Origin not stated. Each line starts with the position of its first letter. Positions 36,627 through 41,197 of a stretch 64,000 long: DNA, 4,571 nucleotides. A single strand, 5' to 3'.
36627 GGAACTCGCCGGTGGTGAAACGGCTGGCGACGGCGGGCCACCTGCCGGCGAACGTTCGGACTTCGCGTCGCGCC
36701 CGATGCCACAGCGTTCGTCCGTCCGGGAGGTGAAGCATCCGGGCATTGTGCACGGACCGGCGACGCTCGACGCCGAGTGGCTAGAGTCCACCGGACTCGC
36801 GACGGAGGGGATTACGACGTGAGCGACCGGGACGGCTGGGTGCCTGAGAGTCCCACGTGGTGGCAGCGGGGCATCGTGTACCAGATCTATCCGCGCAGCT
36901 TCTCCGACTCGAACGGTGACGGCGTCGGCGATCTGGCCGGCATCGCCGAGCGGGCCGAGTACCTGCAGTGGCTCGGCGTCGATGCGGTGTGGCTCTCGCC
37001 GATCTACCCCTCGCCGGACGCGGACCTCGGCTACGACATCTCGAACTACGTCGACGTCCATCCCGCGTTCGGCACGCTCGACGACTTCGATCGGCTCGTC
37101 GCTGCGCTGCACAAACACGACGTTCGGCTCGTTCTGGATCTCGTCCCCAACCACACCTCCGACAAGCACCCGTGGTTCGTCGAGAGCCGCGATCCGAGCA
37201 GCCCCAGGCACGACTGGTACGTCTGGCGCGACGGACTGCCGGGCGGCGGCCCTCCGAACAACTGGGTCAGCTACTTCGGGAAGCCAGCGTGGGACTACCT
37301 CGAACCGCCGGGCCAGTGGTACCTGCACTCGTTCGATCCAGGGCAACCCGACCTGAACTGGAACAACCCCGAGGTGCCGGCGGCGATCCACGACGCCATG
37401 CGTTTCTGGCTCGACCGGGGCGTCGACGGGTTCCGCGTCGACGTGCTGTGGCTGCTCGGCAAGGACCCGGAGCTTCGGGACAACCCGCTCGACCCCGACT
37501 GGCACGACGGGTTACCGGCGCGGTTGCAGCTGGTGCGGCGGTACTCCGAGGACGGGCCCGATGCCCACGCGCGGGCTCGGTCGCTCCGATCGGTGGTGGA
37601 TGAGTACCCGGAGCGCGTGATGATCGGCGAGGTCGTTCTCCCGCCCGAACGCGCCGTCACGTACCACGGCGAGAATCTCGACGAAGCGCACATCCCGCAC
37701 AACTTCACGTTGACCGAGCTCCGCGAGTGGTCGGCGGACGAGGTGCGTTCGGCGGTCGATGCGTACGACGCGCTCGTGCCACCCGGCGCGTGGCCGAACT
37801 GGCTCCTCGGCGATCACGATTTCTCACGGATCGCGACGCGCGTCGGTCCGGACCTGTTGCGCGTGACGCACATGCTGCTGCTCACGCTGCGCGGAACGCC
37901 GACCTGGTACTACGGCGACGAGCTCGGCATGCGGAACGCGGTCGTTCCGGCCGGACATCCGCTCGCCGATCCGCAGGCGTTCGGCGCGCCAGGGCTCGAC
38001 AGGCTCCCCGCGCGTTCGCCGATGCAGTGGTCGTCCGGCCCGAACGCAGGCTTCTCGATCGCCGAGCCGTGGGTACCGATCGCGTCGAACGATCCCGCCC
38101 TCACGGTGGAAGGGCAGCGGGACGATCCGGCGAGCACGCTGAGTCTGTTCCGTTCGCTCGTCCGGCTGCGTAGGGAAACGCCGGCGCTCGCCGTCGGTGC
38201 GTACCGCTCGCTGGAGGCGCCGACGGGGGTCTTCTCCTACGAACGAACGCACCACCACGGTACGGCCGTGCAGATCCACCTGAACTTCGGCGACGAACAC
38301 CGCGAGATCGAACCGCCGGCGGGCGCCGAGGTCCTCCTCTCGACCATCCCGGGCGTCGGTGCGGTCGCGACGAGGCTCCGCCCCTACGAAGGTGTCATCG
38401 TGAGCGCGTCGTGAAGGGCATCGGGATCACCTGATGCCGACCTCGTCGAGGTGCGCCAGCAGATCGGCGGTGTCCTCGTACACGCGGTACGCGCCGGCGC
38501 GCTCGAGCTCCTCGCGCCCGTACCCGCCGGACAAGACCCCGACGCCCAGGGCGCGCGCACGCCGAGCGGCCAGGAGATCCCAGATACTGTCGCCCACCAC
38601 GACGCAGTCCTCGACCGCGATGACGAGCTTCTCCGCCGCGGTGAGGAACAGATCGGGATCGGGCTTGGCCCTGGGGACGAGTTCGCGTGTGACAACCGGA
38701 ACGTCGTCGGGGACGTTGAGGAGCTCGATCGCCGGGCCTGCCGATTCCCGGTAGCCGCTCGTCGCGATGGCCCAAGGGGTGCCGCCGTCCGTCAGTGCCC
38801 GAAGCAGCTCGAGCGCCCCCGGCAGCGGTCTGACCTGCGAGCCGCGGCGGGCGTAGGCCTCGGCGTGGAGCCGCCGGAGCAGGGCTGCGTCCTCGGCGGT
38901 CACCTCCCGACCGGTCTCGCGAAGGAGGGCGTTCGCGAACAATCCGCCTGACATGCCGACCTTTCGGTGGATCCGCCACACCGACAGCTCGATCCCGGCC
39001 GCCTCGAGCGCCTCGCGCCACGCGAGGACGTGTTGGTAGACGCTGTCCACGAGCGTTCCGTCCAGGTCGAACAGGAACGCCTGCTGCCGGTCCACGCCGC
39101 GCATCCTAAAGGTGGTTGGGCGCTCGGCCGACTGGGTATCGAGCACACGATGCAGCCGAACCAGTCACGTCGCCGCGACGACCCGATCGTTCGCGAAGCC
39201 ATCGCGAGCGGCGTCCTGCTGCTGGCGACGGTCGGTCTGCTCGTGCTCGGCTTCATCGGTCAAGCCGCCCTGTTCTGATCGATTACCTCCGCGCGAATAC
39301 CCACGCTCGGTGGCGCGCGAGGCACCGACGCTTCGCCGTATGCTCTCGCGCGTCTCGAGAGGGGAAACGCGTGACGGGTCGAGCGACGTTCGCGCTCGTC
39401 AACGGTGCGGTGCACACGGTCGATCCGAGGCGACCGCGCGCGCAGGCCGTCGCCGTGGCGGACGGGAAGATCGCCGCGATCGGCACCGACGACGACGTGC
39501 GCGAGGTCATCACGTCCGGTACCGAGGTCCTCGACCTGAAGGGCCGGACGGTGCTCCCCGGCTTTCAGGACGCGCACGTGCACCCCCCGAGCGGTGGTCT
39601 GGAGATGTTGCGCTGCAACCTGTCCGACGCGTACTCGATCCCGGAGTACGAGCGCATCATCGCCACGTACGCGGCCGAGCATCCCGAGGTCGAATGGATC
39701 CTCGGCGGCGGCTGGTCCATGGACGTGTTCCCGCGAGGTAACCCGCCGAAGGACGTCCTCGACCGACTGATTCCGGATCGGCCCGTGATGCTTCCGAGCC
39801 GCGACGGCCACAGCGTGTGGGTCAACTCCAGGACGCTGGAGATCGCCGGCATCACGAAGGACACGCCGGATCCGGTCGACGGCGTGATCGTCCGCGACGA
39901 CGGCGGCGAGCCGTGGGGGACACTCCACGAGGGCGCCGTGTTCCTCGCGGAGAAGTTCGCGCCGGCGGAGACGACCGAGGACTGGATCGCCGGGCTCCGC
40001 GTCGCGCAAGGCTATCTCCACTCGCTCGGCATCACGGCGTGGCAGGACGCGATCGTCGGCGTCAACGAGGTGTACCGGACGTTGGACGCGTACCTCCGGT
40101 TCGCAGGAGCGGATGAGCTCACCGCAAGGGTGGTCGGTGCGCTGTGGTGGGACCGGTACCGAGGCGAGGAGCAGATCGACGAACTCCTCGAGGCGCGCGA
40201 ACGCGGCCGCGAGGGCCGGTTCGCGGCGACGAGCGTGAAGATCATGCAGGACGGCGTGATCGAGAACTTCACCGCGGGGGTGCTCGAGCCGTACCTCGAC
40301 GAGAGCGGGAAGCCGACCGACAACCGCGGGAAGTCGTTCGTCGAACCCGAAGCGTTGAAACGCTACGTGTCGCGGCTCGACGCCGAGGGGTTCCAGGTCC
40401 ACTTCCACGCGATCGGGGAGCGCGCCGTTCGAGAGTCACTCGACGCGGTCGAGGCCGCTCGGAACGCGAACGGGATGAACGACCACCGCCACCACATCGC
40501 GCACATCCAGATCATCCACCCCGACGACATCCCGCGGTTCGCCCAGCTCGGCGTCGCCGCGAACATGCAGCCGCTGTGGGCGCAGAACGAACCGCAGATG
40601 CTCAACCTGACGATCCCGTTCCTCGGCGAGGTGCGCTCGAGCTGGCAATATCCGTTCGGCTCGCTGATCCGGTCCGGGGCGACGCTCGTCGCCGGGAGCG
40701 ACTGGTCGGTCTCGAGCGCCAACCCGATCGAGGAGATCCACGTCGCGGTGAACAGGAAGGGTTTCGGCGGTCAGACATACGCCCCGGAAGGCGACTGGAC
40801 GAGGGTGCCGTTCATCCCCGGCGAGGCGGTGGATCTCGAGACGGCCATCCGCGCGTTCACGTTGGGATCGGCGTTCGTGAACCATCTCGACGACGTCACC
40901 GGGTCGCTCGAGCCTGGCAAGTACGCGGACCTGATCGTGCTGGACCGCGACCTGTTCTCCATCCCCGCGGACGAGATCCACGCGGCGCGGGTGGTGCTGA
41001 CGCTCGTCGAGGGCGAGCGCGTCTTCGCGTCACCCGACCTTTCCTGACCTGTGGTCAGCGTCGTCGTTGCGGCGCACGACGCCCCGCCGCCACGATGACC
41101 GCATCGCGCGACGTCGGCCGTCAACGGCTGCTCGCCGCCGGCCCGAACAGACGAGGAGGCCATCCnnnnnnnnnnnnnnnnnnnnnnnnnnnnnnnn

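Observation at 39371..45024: Candidate tetrahydrofolate-dependent demethylation module: amidohydrolase, two tandem LigM/GcvT-like demethylases, MetV-like zinc ribbon and MetF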

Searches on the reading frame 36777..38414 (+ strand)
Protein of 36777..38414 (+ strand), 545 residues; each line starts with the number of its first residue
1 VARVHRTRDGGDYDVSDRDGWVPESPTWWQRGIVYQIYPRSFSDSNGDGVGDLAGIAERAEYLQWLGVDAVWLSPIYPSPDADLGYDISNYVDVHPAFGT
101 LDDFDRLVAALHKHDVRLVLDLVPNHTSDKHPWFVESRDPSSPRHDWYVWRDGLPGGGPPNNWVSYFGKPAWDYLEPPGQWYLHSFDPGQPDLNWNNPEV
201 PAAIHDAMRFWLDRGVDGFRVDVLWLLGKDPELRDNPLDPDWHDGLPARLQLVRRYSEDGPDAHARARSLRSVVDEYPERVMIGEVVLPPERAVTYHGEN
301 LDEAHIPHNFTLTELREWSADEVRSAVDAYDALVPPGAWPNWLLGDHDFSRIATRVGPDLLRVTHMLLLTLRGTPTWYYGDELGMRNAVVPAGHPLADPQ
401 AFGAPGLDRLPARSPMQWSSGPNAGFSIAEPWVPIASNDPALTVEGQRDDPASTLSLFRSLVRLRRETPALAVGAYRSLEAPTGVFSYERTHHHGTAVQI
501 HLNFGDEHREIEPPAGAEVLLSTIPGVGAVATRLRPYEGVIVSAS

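Call 13: search_protein_families(library=pfam, proteins=[window:36777-38414:+], max_evalue=0.001)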
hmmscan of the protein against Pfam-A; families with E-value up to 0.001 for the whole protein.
window:36777-38414:+ (545 aa): 2 families
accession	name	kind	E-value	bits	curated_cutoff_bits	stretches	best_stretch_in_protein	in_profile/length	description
PF00128.31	Alpha-amylase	-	2.8e-116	389.8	22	1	36-473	1-445/446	Alpha amylase, catalytic domain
PF11941.14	DUF3459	-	8e-10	39.4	22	1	457-541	1-89/90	Domain of unknown function (DUF3459)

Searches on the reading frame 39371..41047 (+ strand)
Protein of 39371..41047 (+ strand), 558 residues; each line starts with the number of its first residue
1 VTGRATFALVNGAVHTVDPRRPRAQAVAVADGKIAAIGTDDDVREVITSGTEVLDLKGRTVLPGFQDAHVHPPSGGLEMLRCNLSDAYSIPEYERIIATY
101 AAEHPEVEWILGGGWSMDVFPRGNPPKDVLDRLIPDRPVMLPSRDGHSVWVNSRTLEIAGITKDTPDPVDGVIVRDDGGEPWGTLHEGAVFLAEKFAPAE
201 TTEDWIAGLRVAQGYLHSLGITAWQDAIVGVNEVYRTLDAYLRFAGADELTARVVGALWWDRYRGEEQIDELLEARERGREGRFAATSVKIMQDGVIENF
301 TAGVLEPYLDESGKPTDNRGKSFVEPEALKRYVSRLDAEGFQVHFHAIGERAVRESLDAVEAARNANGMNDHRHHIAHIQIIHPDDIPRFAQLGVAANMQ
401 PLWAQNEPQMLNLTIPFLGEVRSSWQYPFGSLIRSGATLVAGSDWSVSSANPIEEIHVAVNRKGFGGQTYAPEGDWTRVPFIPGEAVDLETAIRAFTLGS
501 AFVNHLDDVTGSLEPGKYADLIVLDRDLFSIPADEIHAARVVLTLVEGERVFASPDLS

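Call 8: search_protein_families(library=pfam, proteins=[window:39371-41047:+], max_evalue=0.01)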
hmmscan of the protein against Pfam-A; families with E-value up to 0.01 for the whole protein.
window:39371-41047:+ (558 aa): 3 families
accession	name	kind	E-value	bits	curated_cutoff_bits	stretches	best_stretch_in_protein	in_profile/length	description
PF07969.17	Amidohydro_3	-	1.9e-96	324.8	29.7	1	52-552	1-472/472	Amidohydrolase family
PF01979.26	Amidohydro_1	-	2.6e-14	53.7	25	1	324-550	132-344/345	Amidohydrolase family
PF22039.1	HUTI_composite_bact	-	0.0013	18.8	25.5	1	26-44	2-20/26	Imidazolonepropionase-like composite domain, bacteria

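Call 9: search_protein_families(library=ncbifam, proteins=[window:39371-41047:+], max_evalue=0.01)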
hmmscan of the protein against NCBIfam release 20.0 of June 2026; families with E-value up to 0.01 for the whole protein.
window:39371-41047:+ (558 aa): 49 families (the best 25 are shown)
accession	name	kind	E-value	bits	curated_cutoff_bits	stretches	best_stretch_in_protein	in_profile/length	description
NF006056.0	PRK08204.1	subfamily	4.5e-14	52.1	391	2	319-534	194-390/449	hypothetical protein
NF006679.0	PRK09228.1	subfamily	2.7e-11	42.9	351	2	26-73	33-80/433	guanine deaminase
TIGR02967.1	guan_deamin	equivalog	4.3e-11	42.4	375.4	2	25-73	7-55/401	guanine deaminase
NF051886.1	XaaProDiPepCaul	equivalog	1.7e-10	40.5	500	1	24-71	18-63/398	Xaa-Pro dipeptidase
TIGR01224.1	hutI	equivalog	2.2e-10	40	298.15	1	25-72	4-49/377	imidazolonepropionase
NF011990.0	PRK15446.2-6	subfamily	1.6e-08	33.6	233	1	486-553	325-384/390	alpha-D-ribose 1-methylphosphonate 5-triphosphate diphosphatase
NF006549.0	PRK09045.1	equivalog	2.1e-08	33.2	540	1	485-526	339-380/444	TRZ/ATZ family hydrolase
TIGR03178.1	allantoinase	equivalog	2.2e-08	33.4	357.85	1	17-71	10-59/441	allantoinase AllB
NF006689.0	PRK09237.1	equivalog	6.5e-08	31.5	371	1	13-71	9-65/383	amidohydrolase/deacetylase family metallohydrolase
NF005557.0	PRK07228.1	equivalog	1.6e-07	30.4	522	1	23-71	20-64/445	5'-deoxyadenosine deaminase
NF006055.0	PRK08203.1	equivalog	2.2e-06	26.5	532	0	485-529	352-395/455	8-oxoguanine deaminase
TIGR01975.1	isoAsp_dipep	equivalog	2.7e-06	26.8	331.25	0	15-78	8-71/389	beta-aspartyl-peptidase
TIGR01178.1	ade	equivalog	3.9e-06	25.6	472.5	1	25-71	20-58/552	adenine deaminase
NF009686.0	PRK13207.1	subfamily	4e-06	25.9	354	0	495-538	408-451/569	urease subunit alpha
NF058538.1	ergo_util_ErtD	equivalog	6.9e-06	25.2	600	0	23-74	17-63/446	hydantoin-5-propionate amidohydrolase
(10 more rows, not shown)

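Call 46: search_solved_structures(query=window:39371-41047:+, max_evalue=0.00001)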
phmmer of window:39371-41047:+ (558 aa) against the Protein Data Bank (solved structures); distinct sequences matched with E-value up to 0.00001: 4.
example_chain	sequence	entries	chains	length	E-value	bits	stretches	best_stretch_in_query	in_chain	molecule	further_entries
3igh_X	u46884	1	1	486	5.8e-34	121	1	8-531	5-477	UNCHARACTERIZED METAL-DEPENDENT HYDROLASE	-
3icj_A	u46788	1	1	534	1.1e-29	106.8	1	6-528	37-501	uncharacterized metal-dependent hydrolase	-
3ggm_A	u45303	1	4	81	6.1e-11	45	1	8-74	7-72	uncharacterized protein BT9727_2919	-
2vun_A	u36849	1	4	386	3.3e-07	32.7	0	19-76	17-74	ENAMIDASE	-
